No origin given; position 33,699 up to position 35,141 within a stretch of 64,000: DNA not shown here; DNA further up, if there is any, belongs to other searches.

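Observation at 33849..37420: Cytoplasmic AmiC/LivK-like binding-protein domain fused to a PAS-PAS-GAF histidine kinase, with a stand-alone CheY-like partner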

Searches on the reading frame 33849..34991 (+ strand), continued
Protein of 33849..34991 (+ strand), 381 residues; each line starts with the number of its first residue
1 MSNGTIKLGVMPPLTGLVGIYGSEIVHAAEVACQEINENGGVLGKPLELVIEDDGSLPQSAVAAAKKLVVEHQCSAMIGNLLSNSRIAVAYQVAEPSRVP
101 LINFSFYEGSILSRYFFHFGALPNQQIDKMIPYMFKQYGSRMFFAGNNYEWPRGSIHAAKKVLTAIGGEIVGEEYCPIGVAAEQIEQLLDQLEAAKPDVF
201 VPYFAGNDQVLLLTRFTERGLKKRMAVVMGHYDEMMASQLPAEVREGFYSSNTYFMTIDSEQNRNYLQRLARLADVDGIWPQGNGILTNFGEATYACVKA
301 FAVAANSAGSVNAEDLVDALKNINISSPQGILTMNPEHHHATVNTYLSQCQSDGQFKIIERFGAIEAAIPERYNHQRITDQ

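Call 22: search_solved_structures(query=window:33849-34991:+, max_evalue=1e-25, show_alignments=5)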
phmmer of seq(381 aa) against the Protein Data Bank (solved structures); distinct sequences matched with E-value up to 1e-25: 6.
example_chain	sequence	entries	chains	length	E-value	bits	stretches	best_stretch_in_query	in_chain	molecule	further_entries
8tg1_A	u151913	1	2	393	5.4e-40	141.3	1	2-358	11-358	Extracellular ligand-binding receptor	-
7s6e_A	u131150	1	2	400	2.3e-36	129.3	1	5-361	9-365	Urea ABC transporter, periplasmic urea-binding protein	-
7s6f_A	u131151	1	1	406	1.4e-33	120.2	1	6-363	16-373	Putative urea ABC transporter, urea binding protein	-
8hic_A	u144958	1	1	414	6.5e-33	118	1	4-363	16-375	Putative urea ABC transporter, substrate binding protein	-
1pea_A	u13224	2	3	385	8.1e-31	111.1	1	25-358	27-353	AMIDASE OPERON | AMIC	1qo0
1qnl_A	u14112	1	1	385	8.2e-31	111.1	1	25-358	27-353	ALIPHATIC AMIDASE EXPRESSION-REGULATING PROTEIN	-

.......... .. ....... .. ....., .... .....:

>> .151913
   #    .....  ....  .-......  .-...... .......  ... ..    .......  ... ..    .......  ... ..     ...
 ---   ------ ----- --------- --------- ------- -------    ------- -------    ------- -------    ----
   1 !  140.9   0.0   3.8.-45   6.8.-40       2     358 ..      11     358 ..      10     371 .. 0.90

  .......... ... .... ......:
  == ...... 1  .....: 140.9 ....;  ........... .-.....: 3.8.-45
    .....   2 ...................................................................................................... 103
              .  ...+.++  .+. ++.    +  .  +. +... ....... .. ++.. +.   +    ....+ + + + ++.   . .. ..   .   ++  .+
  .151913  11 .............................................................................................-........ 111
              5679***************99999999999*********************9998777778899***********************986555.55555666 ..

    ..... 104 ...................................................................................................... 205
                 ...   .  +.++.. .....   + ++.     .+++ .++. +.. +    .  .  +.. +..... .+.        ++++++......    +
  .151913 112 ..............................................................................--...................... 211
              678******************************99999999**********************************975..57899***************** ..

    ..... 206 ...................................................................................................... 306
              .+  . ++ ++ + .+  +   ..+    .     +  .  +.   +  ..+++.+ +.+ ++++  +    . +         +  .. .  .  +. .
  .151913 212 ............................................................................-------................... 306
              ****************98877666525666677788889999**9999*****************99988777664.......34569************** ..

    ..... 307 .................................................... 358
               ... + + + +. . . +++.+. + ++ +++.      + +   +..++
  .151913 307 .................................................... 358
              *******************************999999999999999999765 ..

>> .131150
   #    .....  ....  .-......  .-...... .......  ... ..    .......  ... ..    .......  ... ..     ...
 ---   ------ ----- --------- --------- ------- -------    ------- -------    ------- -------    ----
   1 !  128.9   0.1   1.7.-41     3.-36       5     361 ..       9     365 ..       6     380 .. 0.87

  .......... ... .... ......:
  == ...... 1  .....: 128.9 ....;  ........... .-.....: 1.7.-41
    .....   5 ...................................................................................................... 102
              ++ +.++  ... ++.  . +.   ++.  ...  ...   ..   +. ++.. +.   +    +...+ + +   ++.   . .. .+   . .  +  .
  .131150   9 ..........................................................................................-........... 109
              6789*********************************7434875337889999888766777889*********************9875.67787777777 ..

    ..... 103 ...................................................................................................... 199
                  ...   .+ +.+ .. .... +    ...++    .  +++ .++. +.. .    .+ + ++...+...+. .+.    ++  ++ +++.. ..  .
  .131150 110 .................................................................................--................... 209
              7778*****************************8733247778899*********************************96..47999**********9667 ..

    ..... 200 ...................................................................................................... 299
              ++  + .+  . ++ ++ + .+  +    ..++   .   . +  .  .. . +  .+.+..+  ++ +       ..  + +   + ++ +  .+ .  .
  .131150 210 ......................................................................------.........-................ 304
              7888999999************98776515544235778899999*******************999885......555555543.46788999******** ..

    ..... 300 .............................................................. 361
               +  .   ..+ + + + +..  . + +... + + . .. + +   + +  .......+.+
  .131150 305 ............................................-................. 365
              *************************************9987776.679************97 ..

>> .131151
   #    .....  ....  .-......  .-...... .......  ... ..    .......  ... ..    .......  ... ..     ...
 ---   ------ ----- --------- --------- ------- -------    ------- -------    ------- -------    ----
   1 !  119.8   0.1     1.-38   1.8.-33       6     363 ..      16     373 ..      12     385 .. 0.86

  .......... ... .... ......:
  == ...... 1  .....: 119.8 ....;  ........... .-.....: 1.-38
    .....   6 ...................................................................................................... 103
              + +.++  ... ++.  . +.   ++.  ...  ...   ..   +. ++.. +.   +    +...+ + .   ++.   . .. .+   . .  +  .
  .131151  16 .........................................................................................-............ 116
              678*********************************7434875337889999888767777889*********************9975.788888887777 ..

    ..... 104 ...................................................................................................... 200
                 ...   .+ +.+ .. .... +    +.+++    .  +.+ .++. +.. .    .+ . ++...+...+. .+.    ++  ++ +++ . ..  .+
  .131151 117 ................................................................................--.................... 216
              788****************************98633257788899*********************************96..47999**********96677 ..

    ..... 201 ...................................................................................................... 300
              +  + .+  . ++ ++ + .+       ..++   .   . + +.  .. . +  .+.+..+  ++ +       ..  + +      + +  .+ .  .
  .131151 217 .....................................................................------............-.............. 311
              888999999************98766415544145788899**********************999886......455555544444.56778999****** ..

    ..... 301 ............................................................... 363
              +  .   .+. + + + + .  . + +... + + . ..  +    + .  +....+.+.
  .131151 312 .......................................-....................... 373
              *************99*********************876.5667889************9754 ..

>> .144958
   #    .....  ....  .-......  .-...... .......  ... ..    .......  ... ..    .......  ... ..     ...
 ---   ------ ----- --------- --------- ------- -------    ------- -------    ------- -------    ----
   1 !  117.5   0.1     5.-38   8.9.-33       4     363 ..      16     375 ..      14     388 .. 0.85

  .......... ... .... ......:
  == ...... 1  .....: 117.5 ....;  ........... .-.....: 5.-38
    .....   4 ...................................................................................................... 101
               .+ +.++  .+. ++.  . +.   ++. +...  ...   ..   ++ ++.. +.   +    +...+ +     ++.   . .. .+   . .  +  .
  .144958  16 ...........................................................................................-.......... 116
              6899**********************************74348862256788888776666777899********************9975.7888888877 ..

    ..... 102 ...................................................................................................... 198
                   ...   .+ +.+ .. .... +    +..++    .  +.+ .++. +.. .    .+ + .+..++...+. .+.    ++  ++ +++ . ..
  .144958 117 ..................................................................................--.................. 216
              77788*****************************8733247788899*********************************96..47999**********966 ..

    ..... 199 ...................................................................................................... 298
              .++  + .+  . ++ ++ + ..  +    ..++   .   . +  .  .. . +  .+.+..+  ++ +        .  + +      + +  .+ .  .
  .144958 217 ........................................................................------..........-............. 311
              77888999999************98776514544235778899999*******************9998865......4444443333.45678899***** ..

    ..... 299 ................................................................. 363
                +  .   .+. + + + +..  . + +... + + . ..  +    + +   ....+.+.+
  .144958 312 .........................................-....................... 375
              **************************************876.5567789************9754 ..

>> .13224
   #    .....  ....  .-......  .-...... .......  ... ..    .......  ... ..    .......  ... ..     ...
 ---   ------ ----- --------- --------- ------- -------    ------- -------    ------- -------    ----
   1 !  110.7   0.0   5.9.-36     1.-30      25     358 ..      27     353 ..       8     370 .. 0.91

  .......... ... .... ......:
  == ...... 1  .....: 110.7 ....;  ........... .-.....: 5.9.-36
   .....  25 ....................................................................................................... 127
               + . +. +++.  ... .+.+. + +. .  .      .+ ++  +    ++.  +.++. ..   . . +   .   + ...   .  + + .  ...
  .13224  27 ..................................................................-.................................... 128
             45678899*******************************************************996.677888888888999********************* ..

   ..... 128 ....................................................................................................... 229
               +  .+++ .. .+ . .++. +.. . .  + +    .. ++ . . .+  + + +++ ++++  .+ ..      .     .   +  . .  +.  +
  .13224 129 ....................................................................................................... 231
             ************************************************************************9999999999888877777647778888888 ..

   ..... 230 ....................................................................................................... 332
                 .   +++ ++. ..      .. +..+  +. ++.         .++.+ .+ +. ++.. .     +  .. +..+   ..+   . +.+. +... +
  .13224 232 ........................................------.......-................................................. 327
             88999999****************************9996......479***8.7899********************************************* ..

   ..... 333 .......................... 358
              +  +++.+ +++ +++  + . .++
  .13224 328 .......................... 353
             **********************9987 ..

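Call 24: find_encoding_contigs(protein=P0069, flank=8000, max_places=2)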
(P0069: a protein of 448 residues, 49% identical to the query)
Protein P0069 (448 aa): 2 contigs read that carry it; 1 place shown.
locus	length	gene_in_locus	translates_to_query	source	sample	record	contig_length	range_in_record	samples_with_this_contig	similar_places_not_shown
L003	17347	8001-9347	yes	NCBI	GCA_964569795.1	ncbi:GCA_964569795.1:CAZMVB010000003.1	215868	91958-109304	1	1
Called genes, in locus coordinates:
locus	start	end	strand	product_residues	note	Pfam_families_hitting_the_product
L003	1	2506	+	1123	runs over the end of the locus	PF12773:DZR, PF13240:Zn_Ribbon_1 (weak), PF13248:Zn_ribbon_3 (faint), PF00211:Guanylate_cyc, PF13191:AAA_16, PF13424:TPR_12 (faint), PF10602:RPN7 (faint), PF17874:TPR_MalT, +5 more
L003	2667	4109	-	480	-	PF04909:Amidohydro_2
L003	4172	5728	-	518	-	PF04909:Amidohydro_2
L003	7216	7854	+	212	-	PF13560:HTH_31, PF01381:HTH_3, PF07883:Cupin_2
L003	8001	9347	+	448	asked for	PF10518:TAT_signal (weak), PF13433:Peripla_BP_5, PF13458:Peripla_BP_6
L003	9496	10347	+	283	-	PF02653:BPD_transp_2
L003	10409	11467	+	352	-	PF02653:BPD_transp_2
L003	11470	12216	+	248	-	PF13476:AAA_23 (weak), PF00005:ABC_tran, PF13304:AAA_21 (faint)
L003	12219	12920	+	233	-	PF00005:ABC_tran, PF13304:AAA_21 (faint)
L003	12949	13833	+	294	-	PF00941:FAD_binding_5, PF03450:CO_deh_flav_C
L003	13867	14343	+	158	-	PF00111:Fer2, PF13085:Fer2_3 (weak), PF01799:Fer2_2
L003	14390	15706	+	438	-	PF01315:Ald_Xan_dh_C, PF02738:MoCoBD_1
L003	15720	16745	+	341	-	PF20256:MoCoBD_2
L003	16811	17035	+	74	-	-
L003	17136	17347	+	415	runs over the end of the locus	PF01042:Ribonuc_L-PSP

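Call 25: find_encoding_contigs(protein=P0046, flank=8000, max_places=2)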
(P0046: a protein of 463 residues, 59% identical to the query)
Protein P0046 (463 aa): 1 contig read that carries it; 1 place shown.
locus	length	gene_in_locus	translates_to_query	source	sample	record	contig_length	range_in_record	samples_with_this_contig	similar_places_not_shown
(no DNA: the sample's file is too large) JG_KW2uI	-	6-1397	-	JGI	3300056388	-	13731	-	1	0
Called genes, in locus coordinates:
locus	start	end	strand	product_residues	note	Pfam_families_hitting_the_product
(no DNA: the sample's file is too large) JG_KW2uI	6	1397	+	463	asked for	PF13433:Peripla_BP_5, PF13458:Peripla_BP_6, PF01094:ANF_receptor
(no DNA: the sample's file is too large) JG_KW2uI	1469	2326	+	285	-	PF02653:BPD_transp_2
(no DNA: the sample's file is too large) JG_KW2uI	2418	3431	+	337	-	PF02653:BPD_transp_2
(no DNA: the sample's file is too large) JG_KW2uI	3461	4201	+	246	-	PF00005:ABC_tran, PF02463:SMC_N, PF13304:AAA_21 (faint), PF12399:BCA_ABC_TP_C (weak)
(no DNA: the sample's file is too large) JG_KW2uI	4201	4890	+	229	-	PF00005:ABC_tran, PF13304:AAA_21 (faint)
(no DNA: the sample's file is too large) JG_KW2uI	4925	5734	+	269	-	PF10370:Rv2993c-like_N, PF01557:FAA_hydrolase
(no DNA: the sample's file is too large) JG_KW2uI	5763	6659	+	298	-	PF00941:FAD_binding_5, PF03450:CO_deh_flav_C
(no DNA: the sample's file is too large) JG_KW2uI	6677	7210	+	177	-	PF00111:Fer2, PF01799:Fer2_2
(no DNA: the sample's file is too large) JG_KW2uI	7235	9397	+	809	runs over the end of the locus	PF01315:Ald_Xan_dh_C, PF02738:MoCoBD_1, PF20256:MoCoBD_2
